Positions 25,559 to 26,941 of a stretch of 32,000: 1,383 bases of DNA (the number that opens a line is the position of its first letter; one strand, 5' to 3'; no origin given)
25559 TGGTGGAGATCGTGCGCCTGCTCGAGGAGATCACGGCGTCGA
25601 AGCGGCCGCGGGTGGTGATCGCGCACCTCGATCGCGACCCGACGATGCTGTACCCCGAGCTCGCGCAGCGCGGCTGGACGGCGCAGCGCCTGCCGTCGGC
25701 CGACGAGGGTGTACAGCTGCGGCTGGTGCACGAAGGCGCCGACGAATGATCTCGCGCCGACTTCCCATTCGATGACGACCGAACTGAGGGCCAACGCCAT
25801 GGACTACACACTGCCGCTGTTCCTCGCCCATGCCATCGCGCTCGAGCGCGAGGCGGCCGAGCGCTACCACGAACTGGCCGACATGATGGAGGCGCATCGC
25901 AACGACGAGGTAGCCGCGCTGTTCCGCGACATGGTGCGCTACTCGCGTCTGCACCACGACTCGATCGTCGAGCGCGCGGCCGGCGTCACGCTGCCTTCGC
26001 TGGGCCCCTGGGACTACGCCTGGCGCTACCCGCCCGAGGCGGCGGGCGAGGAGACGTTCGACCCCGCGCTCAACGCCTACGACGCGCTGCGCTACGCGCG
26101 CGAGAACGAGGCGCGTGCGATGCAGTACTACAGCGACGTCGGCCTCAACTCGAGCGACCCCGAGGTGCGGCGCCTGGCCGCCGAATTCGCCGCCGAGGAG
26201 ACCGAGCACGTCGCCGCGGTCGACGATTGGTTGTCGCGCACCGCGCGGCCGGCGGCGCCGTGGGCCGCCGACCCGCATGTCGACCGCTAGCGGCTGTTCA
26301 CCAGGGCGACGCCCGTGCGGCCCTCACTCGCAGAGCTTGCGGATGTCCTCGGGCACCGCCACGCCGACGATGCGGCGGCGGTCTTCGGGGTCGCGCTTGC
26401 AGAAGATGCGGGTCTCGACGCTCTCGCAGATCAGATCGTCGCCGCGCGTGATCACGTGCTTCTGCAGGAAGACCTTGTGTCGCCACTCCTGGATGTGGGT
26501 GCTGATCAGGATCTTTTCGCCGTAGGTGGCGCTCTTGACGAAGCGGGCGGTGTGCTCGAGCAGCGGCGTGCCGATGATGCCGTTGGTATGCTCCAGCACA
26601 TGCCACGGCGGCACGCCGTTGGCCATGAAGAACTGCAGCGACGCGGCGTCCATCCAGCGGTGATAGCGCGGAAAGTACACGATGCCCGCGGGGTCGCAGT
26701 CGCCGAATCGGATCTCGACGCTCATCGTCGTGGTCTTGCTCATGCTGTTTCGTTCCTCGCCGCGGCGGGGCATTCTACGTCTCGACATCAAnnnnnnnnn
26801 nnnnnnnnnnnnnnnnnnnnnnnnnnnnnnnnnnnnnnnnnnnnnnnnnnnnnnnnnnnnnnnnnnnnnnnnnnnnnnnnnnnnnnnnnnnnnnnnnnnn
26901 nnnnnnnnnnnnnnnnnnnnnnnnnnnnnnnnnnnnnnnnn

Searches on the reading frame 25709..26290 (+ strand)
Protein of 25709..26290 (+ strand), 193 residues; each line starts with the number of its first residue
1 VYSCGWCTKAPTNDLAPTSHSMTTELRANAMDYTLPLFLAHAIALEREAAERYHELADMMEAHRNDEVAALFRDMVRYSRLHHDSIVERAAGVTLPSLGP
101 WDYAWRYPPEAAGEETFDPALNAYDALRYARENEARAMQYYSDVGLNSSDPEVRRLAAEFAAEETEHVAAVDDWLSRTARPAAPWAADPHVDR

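Call 29: search_protein_families(library=pfam, proteins=[window:25709-26290:+], max_evalue=0.01)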
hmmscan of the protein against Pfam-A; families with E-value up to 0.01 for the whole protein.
window:25709-26290:+ (193 aa): 5 families
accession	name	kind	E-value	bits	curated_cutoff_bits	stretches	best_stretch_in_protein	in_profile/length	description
PF02915.23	Rubrerythrin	-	5.1e-09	37.1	22.8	1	38-169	2-131/137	Rubrerythrin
PF13668.12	Ferritin_2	-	0.00012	22.6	24.7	1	125-180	4-69/138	Ferritin-like domain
PF00210.30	Ferritin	-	0.00014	22.2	24.5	1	39-179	4-140/142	Ferritin-like domain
PF22277.2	EncFtn-like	-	0.0011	19.2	27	1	133-179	25-71/85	EncFtn-like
PF03713.19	DUF305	-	0.0086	16.6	27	0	147-183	25-61/151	Domain of unknown function (DUF305)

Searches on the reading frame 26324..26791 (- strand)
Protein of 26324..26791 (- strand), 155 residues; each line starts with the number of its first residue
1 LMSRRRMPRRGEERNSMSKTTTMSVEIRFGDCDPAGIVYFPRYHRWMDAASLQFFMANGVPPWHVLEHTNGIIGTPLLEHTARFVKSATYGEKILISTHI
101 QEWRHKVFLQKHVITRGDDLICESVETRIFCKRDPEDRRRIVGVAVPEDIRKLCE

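Call 63: search_protein_families(library=pfam, proteins=[window:26324-26791:-], max_evalue=0.001)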
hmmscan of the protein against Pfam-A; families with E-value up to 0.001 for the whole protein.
window:26324-26791:- (155 aa): 1 family
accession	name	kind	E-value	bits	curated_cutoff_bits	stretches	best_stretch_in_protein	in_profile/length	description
PF13279.12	4HBT_2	-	3.3e-13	50.6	25.5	1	28-134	2-107/122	Thioesterase-like superfamily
